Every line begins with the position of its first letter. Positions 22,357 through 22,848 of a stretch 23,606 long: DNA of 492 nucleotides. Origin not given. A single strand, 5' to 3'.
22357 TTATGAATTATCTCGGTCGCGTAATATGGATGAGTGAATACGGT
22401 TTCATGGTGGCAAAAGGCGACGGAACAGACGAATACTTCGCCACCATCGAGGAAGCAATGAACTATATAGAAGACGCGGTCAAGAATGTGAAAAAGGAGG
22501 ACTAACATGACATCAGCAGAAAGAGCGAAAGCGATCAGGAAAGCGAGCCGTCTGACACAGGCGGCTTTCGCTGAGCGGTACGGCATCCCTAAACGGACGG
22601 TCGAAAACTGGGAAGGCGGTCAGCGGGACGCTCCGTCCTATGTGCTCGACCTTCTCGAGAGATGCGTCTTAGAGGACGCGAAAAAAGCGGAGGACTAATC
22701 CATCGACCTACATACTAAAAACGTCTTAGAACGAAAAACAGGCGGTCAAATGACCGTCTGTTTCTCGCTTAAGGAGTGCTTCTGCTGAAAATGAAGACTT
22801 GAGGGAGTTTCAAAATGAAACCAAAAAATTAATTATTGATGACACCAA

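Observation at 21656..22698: Terminator-insulated, operator-controlled cassette after the lysis genes: anti-defence (acr-aca-like) operon architecture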

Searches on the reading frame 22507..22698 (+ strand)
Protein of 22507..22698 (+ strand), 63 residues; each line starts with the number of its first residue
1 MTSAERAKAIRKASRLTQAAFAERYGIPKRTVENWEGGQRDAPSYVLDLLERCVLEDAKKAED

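Call 6: search_protein_families(library=pfam, proteins=[window:22507-22698:+], max_evalue=0.1)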
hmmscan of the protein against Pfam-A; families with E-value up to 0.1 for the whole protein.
window:22507-22698:+ (63 aa): 7 families
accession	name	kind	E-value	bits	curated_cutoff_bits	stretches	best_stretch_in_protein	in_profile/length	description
PF13560.12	HTH_31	-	6.7e-07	30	27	1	5-58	4-59/64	Helix-turn-helix domain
PF01381.28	HTH_3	-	6e-06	26.6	23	1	8-45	2-39/55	Helix-turn-helix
PF13384.12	HTH_23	-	3e-05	24.1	24.6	1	3-35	4-37/50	Homeodomain-like domain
PF12844.13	HTH_19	-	0.0024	18.2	30.2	1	5-45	2-41/64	Helix-turn-helix domain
PF13518.12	HTH_28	-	0.0027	18.2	25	1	5-36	1-33/52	Helix-turn-helix domain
PF15943.11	YdaS_toxin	-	0.037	14.3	30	0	18-44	11-37/65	Bacterial toxin YdaS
PF13542.12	HTH_Tnp_ISL3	-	0.098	12.6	27.4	0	7-35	18-46/51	Helix-turn-helix domain of transposase family ISL3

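Call 7: search_protein_families(library=phrogs, proteins=[window:22507-22698:+], max_evalue=0.1)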
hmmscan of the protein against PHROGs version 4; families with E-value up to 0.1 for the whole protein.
window:22507-22698:+ (63 aa): 31 families (the best 25 are shown)
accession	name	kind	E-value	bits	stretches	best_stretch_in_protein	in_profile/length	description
phrog_2104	-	unknown function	4.2e-09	37.5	1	3-49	40-86/103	-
phrog_8898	-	unknown function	1.1e-07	32.4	1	7-59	6-58/70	-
phrog_25567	-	unknown function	1.4e-07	32.4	1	6-57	55-105/115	-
phrog_8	-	transcription regulation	2.6e-07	31.4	1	1-46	75-120/346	transcriptional regulator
phrog_147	-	transcription regulation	1.6e-06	29.4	1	1-43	3-46/100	transcriptional regulator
phrog_4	-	transcription regulation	2.3e-06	27.8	1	1-53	135-180/400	transcriptional repressor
phrog_2967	-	transcription regulation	2.8e-05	24.8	1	4-50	12-58/225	transcriptional regulator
phrog_7241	-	transcription regulation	0.00011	23.2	1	6-47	65-106/122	transcriptional regulator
phrog_2328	-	transcription regulation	0.00012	22.8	1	4-49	17-62/128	transcriptional repressor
phrog_4779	-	transcription regulation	0.00019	22.9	1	1-51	1-57/98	transcriptional regulator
phrog_7950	-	transcription regulation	0.00022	22.2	1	5-37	10-42/68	transcriptional repressor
phrog_3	-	transcription regulation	0.00023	22.1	1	3-47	89-130/430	transcriptional repressor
phrog_5823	-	transcription regulation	0.00068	19.9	1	2-44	6-48/404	transcriptional regulator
phrog_2439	-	transcription regulation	0.00086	19.3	1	4-48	9-53/367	transcriptional regulator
phrog_955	-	DNA, RNA and nucleotide metabolism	0.0035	18.1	1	5-56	27-78/142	HTH DNA binding protein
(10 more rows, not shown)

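Call 17: search_solved_structures(query=window:22507-22698:+, max_evalue=1, show_alignments=3)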
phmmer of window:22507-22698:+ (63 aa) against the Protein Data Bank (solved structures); distinct sequences matched with E-value up to 1: 30.
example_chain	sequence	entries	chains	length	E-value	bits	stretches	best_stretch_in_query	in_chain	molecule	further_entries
2ppx_A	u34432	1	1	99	2.1e-05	27.6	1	5-42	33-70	Uncharacterized protein Atu1735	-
8p8o_H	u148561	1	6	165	0.0079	19.6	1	8-42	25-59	Orf20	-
7pwx_CCC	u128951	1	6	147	0.008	19.5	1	8-42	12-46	Orf20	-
8c8i_D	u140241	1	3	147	0.008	19.5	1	8-42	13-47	Orf20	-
7pwj_CCC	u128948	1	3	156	0.0087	19.4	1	8-42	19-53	Orf20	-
6h49_A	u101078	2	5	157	0.0088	19.4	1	8-42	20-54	Orf20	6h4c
7dlv_D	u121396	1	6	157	0.0089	19.4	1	8-42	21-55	Orf20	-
1sq8_A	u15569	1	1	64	0.013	18.8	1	3-50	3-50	dh434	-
8tac_A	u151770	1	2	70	0.032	17.6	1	6-44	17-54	DBP48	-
5j2y_A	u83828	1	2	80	0.048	17.1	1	4-46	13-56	Regulatory protein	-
2p5t_A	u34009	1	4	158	0.079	16.4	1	6-50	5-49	Putative transcriptional regulator PezA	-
9tv9_A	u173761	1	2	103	0.098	16.1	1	5-45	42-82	Antitoxin HigA-2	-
1zug_A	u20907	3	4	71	0.11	16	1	2-49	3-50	PHAGE 434 CRO PROTEIN | REGULATORY PROTEIN CRO | PROTEIN (434 CRO)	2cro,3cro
9k3w_A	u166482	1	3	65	0.11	15.9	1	4-44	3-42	Transcriptional regulator, PbsX family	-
3jxb_C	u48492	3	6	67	0.13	15.7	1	4-42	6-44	Repressor protein C2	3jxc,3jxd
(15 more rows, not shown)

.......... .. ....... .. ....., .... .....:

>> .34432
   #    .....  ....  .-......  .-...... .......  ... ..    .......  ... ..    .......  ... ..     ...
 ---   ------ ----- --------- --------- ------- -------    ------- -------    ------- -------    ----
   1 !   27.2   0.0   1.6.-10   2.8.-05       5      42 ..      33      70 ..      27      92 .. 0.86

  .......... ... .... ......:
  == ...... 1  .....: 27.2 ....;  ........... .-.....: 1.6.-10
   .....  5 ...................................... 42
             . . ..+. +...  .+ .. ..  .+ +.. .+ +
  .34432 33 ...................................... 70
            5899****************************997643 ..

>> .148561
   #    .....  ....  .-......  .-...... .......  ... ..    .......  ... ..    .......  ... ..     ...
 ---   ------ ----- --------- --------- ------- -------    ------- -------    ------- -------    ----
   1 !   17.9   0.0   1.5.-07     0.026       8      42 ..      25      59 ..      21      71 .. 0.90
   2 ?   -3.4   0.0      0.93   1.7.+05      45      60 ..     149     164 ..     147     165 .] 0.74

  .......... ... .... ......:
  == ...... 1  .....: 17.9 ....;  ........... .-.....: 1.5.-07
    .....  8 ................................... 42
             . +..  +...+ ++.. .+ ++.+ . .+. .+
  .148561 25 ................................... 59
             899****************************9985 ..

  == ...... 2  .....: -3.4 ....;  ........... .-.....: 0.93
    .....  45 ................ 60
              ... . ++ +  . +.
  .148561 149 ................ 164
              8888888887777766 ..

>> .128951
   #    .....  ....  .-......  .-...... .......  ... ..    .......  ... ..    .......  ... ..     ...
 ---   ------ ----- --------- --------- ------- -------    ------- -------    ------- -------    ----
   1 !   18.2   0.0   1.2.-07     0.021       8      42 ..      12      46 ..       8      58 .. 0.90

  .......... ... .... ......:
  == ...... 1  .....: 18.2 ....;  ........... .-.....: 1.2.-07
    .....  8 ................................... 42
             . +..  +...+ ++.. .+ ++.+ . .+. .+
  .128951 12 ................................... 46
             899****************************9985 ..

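Call 18: find_related_loci(query=window:22507-22698:+, collection=viral_contigs, flank=4000)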
Query window:22507-22698:+ (63 aa) in viral_contigs; peptide patterns used: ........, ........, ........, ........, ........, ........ (x = any residue, [..] = any of these).
35 stretches matched a pattern; 5 encode a relative of the query (tblastn E <= 1e-3); 5 distinct loci.
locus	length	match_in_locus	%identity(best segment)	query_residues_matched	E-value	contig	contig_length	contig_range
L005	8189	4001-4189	98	1-63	4e-40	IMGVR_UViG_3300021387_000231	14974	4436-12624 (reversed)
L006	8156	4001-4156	56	7-58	4e-17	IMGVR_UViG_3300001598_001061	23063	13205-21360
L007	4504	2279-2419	55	8-54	1e-14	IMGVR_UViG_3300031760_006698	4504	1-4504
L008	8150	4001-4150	40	4-50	2e-6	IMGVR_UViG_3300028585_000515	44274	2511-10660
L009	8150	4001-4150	40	4-50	2e-6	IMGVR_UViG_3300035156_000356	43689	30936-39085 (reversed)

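Call 19: find_homologous_proteins(query=window:22507-22698:+, max_evalue=0.00001)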
Query window:22507-22698:+ (63 aa): 38 proteins with E <= 0.00001 among 40 candidates.
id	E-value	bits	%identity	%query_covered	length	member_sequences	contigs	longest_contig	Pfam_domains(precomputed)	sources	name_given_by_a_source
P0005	1.3e-32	127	97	100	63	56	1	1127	PF01381.29,PF13560.13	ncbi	-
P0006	6.5e-31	122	92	100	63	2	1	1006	PF01381.29,PF13560.13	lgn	-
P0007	4.2e-28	113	89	98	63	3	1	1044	PF01381.29,PF13560.13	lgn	-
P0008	1.2e-27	111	89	98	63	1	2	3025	PF12844.14,PF13384.13,PF01381.29,PF13560.13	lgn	-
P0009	1.5e-27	111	89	98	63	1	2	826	PF13384.13,PF01381.29,PF13560.13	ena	-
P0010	2.0e-27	111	87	98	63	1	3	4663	PF12844.14,PF01381.29,PF13560.13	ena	-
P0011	2.7e-27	110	87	98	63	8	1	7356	PF12844.14,PF13384.13,PF01381.29,PF13560.13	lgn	-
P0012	3.2e-27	110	87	98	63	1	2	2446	PF12844.14,PF13384.13,PF01381.29,PF13560.13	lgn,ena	-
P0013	3.3e-27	110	87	98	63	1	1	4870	PF12844.14,PF01381.29,PF13560.13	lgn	-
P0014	4.7e-27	110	87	98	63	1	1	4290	PF12844.14,PF01381.29,PF13560.13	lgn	-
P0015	8.8e-27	109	85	98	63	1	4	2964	PF12844.14,PF01381.29,PF13560.13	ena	-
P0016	1.1e-26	108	87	98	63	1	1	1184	PF13384.13,PF01381.29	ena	-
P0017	1.7e-26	108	84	98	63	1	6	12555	PF12844.14,PF01381.29,PF13560.13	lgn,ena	-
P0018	2.4e-26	107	85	98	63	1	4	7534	PF12844.14,PF01381.29,PF13560.13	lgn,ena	-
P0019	3.4e-26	107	84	98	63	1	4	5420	PF12844.14,PF01381.29,PF13560.13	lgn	-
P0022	1.9e-25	105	84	98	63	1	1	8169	PF01381.29,PF13560.13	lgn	-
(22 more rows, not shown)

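Call 23: find_encoding_contigs(protein=P0017, flank=5000, max_places=6)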
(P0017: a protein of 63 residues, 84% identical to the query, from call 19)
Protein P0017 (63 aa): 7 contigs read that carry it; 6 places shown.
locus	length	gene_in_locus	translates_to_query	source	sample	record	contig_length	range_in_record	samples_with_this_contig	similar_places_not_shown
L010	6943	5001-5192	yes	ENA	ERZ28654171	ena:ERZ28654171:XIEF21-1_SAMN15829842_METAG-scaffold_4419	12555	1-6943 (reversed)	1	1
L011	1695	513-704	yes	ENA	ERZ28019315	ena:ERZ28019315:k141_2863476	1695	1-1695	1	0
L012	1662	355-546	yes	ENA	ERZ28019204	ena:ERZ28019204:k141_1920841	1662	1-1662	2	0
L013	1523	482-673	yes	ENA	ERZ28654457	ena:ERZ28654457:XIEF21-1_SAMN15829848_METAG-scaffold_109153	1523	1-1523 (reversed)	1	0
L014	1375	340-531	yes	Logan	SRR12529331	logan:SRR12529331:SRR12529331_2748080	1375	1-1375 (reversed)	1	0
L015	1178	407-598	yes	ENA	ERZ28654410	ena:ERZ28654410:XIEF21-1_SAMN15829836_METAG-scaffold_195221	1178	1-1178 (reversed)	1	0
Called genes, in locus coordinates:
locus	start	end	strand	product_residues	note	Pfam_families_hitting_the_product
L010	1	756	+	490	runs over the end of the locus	PF06605:Prophage_tail (weak)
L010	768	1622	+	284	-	PF01520:Amidase_3, PF01471:PG_binding_1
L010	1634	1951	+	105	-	-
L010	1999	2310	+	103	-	-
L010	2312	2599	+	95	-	-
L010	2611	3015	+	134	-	-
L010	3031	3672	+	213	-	-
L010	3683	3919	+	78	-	PF16945:Phage_r1t_holin (weak)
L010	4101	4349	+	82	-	-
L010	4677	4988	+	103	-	-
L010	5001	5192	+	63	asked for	PF12844:HTH_19 (weak), PF13560:HTH_31 (weak), PF01381:HTH_3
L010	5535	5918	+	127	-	-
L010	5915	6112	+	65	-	-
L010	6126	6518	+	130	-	-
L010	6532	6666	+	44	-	-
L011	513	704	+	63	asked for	PF12844:HTH_19 (weak), PF13560:HTH_31 (weak), PF01381:HTH_3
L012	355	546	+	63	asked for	PF12844:HTH_19 (weak), PF13560:HTH_31 (weak), PF01381:HTH_3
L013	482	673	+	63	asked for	PF12844:HTH_19 (weak), PF13560:HTH_31 (weak), PF01381:HTH_3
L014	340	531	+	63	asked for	PF12844:HTH_19 (weak), PF13560:HTH_31 (weak), PF01381:HTH_3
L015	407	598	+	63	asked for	PF12844:HTH_19 (weak), PF13560:HTH_31 (weak), PF01381:HTH_3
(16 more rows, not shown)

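Call 24: find_encoding_contigs(protein=P0022, flank=5000, max_places=4)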
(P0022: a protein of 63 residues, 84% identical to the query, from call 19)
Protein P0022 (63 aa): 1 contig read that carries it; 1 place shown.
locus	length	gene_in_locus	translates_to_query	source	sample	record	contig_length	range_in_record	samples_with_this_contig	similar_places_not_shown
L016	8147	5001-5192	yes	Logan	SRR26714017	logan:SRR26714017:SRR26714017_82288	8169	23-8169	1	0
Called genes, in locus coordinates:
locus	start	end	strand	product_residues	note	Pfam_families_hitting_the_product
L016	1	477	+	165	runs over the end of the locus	?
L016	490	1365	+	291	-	PF01520:Amidase_3, PF19085:Choline_bind_2 (faint), PF19127:Choline_bind_3 (faint)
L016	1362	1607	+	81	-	-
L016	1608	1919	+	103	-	-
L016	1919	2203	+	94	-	-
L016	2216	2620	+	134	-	-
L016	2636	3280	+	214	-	-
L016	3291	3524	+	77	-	PF16945:Phage_r1t_holin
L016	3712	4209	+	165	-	-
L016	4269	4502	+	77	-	-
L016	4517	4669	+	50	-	-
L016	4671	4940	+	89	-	-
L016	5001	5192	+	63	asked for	PF13560:HTH_31 (weak), PF01381:HTH_3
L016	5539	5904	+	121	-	-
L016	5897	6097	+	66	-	-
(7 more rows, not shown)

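Call 28: find_related_loci(query=A2, collection=metagenome_contigs, flank=4000)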
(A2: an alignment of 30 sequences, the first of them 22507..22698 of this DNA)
Query A2 (63 aa) in metagenome_contigs; peptide patterns used: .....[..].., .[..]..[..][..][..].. (x = any residue, [..] = any of these).
470 stretches matched a pattern; 227 encode a relative of the query (tblastn E <= 1e-3); the best 80 are kept; 80 distinct loci.
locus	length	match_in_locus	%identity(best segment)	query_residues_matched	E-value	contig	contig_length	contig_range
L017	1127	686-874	97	1-63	3e-39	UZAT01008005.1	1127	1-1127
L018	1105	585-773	97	1-63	3e-39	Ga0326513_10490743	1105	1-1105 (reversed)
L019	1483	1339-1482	100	1-48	6e-29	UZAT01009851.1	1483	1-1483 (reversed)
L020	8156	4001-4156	63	8-59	2e-19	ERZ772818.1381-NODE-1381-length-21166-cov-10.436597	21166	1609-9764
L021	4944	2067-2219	65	8-58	6e-19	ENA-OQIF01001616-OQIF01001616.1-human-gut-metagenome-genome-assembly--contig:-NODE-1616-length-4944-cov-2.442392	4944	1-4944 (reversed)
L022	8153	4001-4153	65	8-58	6e-19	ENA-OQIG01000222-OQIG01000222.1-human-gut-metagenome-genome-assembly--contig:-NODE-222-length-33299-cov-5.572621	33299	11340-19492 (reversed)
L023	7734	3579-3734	62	8-59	6e-19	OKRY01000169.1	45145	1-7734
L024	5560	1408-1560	65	8-58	6e-19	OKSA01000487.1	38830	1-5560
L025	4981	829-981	65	8-58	6e-19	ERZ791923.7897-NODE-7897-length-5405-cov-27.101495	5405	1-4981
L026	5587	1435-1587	65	8-58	6e-19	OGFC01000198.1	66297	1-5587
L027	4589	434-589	62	8-59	1e-18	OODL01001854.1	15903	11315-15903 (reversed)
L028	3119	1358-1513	58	6-57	1e-18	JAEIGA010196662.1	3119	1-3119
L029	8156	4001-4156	62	8-59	1e-18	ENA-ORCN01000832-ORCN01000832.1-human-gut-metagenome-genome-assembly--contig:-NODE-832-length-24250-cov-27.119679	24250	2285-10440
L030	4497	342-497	62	8-59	1e-18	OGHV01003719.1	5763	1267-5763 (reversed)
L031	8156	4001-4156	62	6-57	1e-18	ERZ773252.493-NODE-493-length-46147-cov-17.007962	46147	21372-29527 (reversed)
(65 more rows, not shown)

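Call 33: find_encoding_contigs(protein=P0018, flank=4000, max_places=4)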
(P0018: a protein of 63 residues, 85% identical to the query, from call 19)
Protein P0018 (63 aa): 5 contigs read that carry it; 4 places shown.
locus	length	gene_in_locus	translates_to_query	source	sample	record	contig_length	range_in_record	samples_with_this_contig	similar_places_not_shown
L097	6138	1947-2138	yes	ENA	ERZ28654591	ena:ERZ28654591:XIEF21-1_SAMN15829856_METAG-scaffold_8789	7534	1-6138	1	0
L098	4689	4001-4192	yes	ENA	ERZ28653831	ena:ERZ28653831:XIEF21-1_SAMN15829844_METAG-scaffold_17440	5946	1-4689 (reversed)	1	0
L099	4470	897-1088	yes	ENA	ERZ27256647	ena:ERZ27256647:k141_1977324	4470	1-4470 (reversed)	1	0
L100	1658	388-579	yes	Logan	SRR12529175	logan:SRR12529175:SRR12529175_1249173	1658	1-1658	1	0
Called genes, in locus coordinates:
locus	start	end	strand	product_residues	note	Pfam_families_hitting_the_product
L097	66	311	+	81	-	-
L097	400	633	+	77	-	PF16945:Phage_r1t_holin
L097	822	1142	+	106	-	-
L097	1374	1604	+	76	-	-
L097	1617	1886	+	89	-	-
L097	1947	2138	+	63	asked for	PF12844:HTH_19 (weak), PF13560:HTH_31 (weak), PF01381:HTH_3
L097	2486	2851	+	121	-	-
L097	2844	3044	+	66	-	-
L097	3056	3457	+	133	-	-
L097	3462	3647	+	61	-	-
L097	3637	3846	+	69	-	PF14090:HTH_39, PF22324:HTH_91 (weak)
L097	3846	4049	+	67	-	-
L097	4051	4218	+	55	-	-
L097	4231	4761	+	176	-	PF27148:Slr1353_N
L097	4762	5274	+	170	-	-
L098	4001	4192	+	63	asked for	PF12844:HTH_19 (weak), PF13560:HTH_31 (weak), PF01381:HTH_3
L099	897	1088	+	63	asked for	PF12844:HTH_19 (weak), PF13560:HTH_31 (weak), PF01381:HTH_3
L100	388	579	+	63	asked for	PF12844:HTH_19 (weak), PF13560:HTH_31 (weak), PF01381:HTH_3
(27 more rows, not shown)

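Call 34: find_encoding_contigs(protein=P0011, flank=4000, max_places=4)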
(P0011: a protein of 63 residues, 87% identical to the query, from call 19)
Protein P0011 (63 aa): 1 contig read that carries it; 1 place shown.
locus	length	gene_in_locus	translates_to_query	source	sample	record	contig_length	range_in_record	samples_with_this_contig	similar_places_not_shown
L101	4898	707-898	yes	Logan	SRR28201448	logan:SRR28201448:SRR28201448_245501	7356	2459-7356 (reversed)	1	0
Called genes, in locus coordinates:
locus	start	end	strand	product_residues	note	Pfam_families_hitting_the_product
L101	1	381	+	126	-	?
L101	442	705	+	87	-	-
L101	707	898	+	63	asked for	PF13384:HTH_23 (weak), PF12844:HTH_19 (weak), PF13560:HTH_31 (weak), PF01381:HTH_3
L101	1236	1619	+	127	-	-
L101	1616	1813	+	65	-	-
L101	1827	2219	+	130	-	-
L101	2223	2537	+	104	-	-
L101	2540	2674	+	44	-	-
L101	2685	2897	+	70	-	PF14090:HTH_39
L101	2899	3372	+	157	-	PF05565:Sipho_Gp157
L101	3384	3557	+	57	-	-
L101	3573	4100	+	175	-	PF27148:Slr1353_N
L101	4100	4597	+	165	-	-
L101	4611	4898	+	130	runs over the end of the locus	PF00436:SSB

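Call 35: find_encoding_contigs(protein=P0019, flank=4000, max_places=4)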
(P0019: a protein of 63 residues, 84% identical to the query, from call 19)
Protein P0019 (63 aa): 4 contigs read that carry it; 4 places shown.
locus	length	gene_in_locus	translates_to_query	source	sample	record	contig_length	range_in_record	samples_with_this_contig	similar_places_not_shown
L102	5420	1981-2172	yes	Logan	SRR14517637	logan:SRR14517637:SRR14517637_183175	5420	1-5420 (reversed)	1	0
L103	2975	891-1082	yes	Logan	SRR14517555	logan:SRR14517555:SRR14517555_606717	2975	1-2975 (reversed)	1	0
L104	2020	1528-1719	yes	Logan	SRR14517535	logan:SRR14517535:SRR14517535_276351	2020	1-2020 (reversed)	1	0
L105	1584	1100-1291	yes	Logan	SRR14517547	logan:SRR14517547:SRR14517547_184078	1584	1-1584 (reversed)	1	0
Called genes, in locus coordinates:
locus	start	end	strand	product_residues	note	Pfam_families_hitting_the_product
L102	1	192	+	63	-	?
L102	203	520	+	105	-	-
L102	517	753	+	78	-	PF16945:Phage_r1t_holin (weak)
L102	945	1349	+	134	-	-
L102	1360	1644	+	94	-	-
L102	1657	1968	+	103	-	-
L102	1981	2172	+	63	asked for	PF12844:HTH_19 (weak), PF13560:HTH_31 (weak), PF01381:HTH_3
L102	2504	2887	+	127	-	-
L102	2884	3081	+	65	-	-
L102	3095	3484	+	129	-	-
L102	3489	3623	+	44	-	-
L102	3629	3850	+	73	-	PF14090:HTH_39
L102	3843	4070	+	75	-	-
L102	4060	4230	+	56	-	-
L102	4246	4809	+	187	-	PF04404:ERF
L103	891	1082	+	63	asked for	PF12844:HTH_19 (weak), PF13560:HTH_31 (weak), PF01381:HTH_3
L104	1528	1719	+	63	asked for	PF12844:HTH_19 (weak), PF13560:HTH_31 (weak), PF01381:HTH_3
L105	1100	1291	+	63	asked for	PF12844:HTH_19 (weak), PF13560:HTH_31 (weak), PF01381:HTH_3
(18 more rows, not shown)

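Call 65: search_solved_structures(query=A2, max_evalue=10)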
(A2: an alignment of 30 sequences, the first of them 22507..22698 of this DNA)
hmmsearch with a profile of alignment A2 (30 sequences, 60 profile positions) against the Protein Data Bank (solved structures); distinct sequences matched with E-value up to 10: 40.
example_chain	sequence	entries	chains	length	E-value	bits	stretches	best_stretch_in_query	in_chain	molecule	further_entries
2ppx_A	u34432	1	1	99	1.6e-09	40.5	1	1-40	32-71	Uncharacterized protein Atu1735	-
8tac_A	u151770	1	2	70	2.3e-05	27.3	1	3-50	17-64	DBP48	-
8p8o_H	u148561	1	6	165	6.1e-05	25.9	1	4-38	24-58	Orf20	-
3mlf_A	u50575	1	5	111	0.0001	25.2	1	1-38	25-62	transcriptional regulator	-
1sq8_A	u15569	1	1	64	0.00013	24.8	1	1-46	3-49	dh434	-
7pwj_CCC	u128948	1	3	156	0.00036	23.4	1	4-38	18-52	Orf20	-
6h49_A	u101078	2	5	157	0.00037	23.4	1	4-38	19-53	Orf20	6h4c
9k3w_A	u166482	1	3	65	0.00038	23.3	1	2-39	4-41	Transcriptional regulator, PbsX family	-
7dlv_D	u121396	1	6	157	0.00069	22.5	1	4-38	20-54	Orf20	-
9tv9_A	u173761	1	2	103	0.0012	21.8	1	3-48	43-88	Antitoxin HigA-2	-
7pwx_CCC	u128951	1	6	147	0.0014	21.5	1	4-38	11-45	Orf20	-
5jaa_A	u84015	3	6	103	0.0018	21.2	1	3-48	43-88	Antitoxin igA-2 | Antitoxin HigA-2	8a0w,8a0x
5j9i_A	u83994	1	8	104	0.0019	21.1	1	3-48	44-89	Antitoxin igA-2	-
8c8i_D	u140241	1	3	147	0.002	21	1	4-38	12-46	Orf20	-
1r63_A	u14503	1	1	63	0.0021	21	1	3-46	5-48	REPRESSOR PROTEIN FROM BACTERIOPHAGE 434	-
7xi5_A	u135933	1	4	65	0.028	17.4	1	6-39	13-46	Transcriptional regulator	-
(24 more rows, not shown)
